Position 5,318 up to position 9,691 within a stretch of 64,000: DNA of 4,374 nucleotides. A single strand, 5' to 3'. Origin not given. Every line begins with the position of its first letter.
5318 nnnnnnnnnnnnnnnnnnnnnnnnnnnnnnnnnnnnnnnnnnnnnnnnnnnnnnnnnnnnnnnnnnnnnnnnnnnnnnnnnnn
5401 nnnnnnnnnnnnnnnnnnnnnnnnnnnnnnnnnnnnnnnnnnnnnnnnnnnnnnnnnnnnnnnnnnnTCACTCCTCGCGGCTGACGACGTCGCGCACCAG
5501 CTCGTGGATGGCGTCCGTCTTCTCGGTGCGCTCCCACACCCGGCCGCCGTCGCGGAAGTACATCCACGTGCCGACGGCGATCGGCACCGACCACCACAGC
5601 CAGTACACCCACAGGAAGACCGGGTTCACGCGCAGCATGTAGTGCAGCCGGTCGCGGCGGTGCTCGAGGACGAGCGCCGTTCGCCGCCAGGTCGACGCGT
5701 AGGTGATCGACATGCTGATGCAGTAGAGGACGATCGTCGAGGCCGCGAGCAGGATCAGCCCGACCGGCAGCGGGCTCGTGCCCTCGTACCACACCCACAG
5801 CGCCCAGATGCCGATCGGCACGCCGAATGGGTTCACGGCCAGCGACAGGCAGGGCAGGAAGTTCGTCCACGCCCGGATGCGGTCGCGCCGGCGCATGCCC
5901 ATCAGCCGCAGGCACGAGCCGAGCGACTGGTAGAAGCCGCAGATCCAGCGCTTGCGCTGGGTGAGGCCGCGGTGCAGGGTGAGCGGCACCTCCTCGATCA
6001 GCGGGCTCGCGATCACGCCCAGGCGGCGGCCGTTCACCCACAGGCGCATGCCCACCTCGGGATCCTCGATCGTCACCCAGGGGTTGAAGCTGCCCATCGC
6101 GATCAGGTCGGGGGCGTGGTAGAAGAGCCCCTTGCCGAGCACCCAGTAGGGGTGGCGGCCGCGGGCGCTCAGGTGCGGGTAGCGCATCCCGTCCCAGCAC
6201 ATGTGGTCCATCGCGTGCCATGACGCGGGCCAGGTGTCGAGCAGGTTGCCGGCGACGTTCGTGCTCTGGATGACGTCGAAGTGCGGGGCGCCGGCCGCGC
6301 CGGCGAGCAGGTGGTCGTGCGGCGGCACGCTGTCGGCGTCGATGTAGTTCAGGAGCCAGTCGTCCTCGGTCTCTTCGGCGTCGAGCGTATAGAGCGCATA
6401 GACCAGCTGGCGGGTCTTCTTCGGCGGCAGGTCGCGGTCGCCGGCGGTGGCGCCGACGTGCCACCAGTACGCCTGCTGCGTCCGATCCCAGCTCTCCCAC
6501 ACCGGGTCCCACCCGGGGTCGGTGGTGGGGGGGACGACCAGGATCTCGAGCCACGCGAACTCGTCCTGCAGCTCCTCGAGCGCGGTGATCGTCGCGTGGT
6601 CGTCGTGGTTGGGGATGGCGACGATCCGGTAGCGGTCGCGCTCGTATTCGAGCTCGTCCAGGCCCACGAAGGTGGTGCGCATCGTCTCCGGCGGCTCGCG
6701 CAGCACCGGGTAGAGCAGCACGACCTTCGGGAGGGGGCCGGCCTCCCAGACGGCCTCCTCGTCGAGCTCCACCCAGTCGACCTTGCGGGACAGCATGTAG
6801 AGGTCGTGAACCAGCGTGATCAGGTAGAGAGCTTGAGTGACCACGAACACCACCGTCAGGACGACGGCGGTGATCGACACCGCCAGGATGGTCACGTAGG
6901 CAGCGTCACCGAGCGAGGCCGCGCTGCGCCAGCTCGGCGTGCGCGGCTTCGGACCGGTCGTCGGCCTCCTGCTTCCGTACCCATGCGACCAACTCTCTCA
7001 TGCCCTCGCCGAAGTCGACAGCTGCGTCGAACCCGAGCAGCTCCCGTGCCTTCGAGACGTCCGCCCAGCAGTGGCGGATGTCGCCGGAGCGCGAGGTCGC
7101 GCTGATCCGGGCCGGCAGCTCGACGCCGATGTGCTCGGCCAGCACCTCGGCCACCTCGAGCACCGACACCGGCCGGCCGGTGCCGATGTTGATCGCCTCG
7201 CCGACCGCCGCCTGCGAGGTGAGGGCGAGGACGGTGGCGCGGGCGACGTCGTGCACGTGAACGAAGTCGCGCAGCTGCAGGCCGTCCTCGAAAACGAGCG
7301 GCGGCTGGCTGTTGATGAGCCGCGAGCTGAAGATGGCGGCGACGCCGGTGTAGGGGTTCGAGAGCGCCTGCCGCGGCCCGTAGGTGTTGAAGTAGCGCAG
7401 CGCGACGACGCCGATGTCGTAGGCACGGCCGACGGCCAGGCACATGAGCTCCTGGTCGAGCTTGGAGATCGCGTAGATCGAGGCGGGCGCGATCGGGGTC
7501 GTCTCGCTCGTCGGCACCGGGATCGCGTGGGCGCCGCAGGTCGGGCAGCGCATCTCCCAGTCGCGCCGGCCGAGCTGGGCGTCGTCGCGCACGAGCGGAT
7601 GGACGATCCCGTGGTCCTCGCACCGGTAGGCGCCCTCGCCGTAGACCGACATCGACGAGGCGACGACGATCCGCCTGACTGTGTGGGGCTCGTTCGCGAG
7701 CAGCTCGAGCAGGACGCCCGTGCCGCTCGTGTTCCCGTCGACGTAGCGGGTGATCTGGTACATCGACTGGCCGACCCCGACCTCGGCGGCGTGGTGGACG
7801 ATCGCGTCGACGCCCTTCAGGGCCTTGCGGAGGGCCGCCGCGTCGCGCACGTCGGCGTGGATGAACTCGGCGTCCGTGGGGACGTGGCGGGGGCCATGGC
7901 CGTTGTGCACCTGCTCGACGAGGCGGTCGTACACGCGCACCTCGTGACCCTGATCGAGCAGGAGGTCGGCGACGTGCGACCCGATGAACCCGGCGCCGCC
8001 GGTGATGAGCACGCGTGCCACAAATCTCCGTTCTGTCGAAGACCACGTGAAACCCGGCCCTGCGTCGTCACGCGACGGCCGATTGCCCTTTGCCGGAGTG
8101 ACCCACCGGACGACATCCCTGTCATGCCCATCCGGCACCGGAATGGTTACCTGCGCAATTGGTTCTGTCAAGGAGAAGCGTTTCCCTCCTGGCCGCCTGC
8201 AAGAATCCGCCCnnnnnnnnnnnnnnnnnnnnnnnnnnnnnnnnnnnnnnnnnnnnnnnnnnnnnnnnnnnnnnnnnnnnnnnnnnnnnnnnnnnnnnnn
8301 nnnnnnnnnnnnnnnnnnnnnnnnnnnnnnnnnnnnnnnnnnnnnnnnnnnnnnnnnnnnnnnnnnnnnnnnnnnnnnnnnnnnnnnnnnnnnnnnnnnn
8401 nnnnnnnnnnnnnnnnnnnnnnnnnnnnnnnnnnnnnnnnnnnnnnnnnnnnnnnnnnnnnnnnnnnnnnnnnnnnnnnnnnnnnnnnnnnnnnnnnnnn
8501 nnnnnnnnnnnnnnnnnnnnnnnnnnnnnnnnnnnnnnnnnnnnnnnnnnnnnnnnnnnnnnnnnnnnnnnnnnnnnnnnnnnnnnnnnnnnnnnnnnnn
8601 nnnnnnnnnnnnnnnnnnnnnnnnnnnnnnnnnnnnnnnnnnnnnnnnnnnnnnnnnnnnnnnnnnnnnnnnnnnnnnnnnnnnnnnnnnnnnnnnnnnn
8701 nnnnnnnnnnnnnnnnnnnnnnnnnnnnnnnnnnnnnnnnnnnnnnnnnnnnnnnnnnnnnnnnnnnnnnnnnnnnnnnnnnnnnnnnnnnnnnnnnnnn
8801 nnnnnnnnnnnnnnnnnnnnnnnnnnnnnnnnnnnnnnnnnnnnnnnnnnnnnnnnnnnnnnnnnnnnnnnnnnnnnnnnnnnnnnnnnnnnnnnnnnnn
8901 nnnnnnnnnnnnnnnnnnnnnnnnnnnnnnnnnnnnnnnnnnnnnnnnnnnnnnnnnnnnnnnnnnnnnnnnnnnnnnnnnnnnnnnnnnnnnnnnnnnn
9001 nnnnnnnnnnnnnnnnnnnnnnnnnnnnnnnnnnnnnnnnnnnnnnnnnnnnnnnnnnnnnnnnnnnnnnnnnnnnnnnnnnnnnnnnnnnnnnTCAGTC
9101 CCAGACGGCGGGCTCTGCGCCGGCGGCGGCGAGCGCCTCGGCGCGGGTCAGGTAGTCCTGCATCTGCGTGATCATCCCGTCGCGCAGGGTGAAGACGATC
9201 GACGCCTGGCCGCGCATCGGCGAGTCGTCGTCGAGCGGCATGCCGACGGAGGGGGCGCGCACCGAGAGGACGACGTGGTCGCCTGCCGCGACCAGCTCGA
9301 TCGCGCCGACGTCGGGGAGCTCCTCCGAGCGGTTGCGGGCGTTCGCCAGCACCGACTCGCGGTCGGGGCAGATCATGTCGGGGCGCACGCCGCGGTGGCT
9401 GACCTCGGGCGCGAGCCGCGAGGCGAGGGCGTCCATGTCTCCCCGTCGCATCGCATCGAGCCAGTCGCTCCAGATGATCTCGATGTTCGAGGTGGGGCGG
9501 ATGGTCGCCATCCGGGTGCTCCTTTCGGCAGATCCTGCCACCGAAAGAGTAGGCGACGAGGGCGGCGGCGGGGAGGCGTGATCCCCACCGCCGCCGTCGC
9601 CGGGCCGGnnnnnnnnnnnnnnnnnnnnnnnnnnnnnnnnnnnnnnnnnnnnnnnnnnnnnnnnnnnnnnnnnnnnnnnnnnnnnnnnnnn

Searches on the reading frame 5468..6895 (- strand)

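Call 26: search_protein_families(library=pfam, proteins=[window:5468-6895:-], max_evalue=0.0001)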
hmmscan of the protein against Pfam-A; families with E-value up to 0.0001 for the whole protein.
window:5468-6895:- (475 aa): 1 family
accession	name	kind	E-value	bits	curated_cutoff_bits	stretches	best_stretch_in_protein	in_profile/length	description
PF13632.12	Glyco_trans_2_3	-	4.5e-16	59.7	27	1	184-445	4-196/198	Glycosyl transferase family group 2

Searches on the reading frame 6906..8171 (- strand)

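Call 26: search_protein_families(library=pfam, proteins=[window:6906-8171:-], max_evalue=0.0001)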
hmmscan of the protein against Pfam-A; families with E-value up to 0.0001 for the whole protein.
window:6906-8171:- (421 aa): 8 families
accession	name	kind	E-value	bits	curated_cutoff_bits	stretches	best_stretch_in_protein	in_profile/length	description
PF01370.27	Epimerase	-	2.8e-54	184.5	20.9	2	54-182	1-124/240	NAD dependent epimerase/dehydratase family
PF16363.11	GDP_Man_Dehyd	-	5.2e-49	167.9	27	2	219-393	139-331/332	GDP-mannose 4,6 dehydratase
PF01073.25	3Beta_HSD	-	1e-19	71.1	22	1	55-180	1-123/280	3-beta hydroxysteroid dehydrogenase/isomerase family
PF13460.12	NAD_binding_10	-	2.6e-11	44.2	27.2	1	58-179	1-104/184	NAD(P)H-binding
PF02719.21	Polysacc_synt_2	-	1.6e-10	41.1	20.2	1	54-172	1-127/293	Polysaccharide biosynthesis protein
PF05368.20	NmrA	-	1.2e-07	32.1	27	1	53-129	4-78/298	NmrA-like family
PF07993.18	NAD_binding_4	-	3.3e-06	26.9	20.1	0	113-260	81-204/258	Male sterility protein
PF00106.31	adh_short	-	4.3e-06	26.8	26.6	1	54-123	3-73/195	short chain dehydrogenase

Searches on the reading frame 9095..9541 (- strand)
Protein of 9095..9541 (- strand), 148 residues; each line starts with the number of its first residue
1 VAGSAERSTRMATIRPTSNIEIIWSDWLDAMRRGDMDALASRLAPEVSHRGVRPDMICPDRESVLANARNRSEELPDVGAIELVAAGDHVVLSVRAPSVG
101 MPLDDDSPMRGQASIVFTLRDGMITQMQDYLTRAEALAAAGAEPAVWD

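Call 27: search_protein_families(library=pfam, proteins=[window:9095-9541:-], max_evalue=0.0001)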
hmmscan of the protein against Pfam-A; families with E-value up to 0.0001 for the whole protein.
window:9095-9541:- (148 aa): 2 families
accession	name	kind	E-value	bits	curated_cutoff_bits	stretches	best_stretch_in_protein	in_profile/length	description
PF12680.13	SnoaL_2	-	5.8e-07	30.5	27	1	26-126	3-101/102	SnoaL-like domain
PF14534.12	DUF4440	-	8.1e-05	23.5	25.2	0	24-122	5-103/107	Domain of unknown function (DUF4440)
